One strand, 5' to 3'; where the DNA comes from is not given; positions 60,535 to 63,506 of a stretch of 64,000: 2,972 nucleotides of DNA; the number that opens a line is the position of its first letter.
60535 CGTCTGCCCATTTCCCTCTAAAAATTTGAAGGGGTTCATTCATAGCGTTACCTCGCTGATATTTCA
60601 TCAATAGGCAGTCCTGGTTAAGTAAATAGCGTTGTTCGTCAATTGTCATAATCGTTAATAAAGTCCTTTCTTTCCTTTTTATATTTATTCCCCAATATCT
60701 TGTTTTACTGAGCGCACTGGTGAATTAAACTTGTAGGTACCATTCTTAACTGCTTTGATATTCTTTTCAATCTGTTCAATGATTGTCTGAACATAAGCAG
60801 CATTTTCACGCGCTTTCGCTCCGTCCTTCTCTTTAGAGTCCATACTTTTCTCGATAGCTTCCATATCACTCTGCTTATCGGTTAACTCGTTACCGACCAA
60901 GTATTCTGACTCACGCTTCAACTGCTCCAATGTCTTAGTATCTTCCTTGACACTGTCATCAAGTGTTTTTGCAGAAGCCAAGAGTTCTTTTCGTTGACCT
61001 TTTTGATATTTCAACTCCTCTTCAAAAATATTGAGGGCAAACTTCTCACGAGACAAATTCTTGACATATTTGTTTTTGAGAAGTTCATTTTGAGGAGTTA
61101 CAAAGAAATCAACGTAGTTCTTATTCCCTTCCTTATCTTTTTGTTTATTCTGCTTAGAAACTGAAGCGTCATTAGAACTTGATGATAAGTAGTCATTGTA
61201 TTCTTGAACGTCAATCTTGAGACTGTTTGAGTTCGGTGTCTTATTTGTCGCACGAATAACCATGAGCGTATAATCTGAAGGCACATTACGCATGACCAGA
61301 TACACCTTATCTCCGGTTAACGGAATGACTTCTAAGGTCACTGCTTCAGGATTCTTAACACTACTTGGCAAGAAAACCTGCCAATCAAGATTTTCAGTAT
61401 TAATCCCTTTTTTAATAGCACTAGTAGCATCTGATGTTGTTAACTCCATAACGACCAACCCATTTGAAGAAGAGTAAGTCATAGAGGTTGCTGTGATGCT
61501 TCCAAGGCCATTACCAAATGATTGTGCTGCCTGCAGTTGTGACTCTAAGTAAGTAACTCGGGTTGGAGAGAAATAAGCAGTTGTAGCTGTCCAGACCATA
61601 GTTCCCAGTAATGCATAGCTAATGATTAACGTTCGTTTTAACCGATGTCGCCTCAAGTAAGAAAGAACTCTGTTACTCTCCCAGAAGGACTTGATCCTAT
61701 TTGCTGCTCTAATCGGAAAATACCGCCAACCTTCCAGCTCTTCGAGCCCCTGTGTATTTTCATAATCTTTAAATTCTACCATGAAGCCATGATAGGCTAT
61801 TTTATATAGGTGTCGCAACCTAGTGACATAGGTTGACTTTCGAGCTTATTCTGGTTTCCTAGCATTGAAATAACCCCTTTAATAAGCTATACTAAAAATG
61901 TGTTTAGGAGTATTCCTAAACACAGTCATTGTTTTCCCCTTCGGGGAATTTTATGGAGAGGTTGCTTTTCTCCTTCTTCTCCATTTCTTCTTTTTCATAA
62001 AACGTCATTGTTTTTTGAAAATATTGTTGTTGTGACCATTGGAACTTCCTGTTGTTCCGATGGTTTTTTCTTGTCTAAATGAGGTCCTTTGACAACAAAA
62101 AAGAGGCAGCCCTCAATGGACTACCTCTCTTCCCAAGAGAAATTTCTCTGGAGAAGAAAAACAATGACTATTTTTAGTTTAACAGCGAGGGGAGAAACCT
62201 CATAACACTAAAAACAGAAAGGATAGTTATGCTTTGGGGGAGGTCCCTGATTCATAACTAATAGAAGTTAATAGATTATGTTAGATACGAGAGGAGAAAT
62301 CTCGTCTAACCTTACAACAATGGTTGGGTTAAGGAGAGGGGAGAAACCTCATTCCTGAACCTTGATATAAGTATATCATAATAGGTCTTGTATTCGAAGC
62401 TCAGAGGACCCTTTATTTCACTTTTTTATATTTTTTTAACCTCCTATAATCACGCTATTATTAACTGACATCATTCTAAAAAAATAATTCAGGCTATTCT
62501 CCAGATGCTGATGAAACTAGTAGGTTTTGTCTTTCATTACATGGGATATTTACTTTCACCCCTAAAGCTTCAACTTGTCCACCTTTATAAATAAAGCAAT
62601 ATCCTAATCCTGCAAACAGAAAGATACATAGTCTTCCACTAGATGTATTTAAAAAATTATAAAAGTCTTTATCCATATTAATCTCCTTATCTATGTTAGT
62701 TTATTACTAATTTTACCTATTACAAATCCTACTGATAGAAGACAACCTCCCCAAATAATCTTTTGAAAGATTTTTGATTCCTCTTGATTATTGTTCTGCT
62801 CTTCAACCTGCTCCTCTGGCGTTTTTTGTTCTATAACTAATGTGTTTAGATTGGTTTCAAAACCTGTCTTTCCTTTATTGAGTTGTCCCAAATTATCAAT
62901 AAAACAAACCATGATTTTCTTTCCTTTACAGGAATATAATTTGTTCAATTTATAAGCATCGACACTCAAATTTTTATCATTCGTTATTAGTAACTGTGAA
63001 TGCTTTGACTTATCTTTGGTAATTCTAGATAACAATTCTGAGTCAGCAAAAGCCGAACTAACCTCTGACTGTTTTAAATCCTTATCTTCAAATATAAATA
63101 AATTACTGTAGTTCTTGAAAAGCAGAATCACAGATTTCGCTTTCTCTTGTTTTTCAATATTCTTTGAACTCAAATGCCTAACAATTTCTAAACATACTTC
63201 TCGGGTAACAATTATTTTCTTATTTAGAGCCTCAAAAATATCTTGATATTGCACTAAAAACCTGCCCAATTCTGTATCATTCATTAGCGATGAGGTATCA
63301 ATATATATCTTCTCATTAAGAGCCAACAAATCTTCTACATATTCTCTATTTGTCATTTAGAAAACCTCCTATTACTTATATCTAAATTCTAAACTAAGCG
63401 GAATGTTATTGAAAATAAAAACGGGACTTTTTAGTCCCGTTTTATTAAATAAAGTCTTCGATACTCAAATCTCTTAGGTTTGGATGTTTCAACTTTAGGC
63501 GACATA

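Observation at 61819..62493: Structured 675-bp intergenic region: palindrome, tetraloop hairpin and three covarying stem-loops with a conserved GGAGAAA loop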

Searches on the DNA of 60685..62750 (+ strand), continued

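Call 14: get_annotated_region(hit=H4, flank=3000)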
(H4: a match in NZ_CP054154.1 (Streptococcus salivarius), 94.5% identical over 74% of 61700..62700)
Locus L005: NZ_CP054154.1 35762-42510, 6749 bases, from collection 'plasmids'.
description: Streptococcus salivarius strain DB-B5 plasmid pIKMIN-B501, complete sequence
organism: Streptococcus salivarius (NCBI taxid 1304)
taxonomy: Bacteria; Bacillota; Bacilli; Lactobacillales; Streptococcaceae; Streptococcus; Streptococcus salivarius
host: -; source: Homo sapiens,single culture,oral; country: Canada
typing (MOB-suite, as given by PLSDB): non-mobilizable; replicon rep_cluster_199
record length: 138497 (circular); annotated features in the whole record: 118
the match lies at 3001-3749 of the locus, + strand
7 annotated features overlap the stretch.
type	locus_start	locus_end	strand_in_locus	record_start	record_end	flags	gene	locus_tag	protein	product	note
CDS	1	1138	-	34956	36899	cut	-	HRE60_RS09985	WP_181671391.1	ATP-dependent Clp protease ATP-binding subunit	-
CDS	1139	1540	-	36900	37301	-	-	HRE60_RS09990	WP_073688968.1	hypothetical protein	-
CDS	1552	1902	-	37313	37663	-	-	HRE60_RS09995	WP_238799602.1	hypothetical protein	-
CDS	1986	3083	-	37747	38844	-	-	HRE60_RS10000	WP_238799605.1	hypothetical protein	-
CDS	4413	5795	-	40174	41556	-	-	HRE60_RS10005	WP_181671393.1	DUF349 domain-containing protein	-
CDS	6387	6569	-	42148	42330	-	-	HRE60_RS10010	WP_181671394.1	Paratox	-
CDS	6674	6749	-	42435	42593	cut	-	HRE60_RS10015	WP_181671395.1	hypothetical protein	-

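Call 26: search_dna_similar(query=window:62085-62450:+, collection=phages, mode=distant, max_evalue=1, max_rows=15)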
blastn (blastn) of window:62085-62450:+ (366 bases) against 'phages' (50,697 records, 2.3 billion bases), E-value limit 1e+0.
No match.

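Call 27: search_dna_similar(query=window:62085-62450:+, collection=plasmids, mode=distant, max_evalue=1, max_rows=30)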
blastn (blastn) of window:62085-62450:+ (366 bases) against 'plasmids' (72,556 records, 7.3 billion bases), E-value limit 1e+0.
Records with a match: 7; places in all: 7; records where one place covers at least 80% of the query: 7.
Best place of each record, by identity: 95-99% 5; 90-95% 1; 80-90% 1.
By first word of the organism name: Streptococcus 7.
By predicted mobility (MOB-suite, as given by PLSDB): non-mobilizable 7.
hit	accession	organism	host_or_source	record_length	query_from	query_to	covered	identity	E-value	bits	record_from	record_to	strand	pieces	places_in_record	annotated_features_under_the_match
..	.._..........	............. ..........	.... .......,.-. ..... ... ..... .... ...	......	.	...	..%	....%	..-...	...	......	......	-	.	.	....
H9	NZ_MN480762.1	Streptococcus salivarius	-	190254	1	366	100%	94.1%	1e-158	566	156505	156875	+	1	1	none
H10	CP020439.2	Streptococcus equinus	Homo sapiens,blood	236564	1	357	98%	95.6%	3e-160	572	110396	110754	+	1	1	none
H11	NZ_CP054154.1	Streptococcus salivarius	Homo sapiens,single culture,oral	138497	1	351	96%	96.6%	5e-163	580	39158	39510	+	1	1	none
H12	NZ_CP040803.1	Streptococcus salivarius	Homo sapiens,Plaque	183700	5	351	95%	96.0%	1e-158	565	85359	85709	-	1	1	none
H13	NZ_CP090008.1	Streptococcus salivarius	Homo sapiens,Human oral cavity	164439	5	351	95%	96.0%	1e-158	565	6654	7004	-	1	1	none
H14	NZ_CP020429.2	Streptococcus sp. FDAARGOS_192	Homo sapiens,peripheral blood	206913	7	357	96%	87.0%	3e-115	421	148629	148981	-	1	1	none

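Call 82: search_rna_families(sources=[L200, L202, L203, L204, L205, L006], threshold=gathering)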
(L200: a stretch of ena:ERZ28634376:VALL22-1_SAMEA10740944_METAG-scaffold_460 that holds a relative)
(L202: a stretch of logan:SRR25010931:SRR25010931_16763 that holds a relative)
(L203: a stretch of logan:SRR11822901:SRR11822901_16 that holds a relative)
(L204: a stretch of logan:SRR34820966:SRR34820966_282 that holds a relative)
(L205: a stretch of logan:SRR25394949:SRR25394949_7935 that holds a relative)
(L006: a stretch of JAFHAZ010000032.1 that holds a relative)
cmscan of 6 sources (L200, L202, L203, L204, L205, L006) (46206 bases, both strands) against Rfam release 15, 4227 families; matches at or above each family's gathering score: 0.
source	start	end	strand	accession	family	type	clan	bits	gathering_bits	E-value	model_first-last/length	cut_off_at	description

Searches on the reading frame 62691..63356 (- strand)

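Call 22: search_protein_families(library=pfam, proteins=[window:62691-63356:-], max_evalue=0.01)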
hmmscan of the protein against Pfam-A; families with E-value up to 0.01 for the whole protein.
window:62691-63356:- (221 aa): 0 families

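Call 65: search_protein_families(library=pfam, proteins=[window:62691-63356:-], max_evalue=10)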
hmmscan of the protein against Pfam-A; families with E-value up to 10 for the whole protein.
window:62691-63356:- (221 aa): 1 family
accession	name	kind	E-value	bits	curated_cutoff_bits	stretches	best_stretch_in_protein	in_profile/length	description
PF07735.22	FBA_2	-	0.65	10.5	22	1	8-34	25-51/67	F-box associated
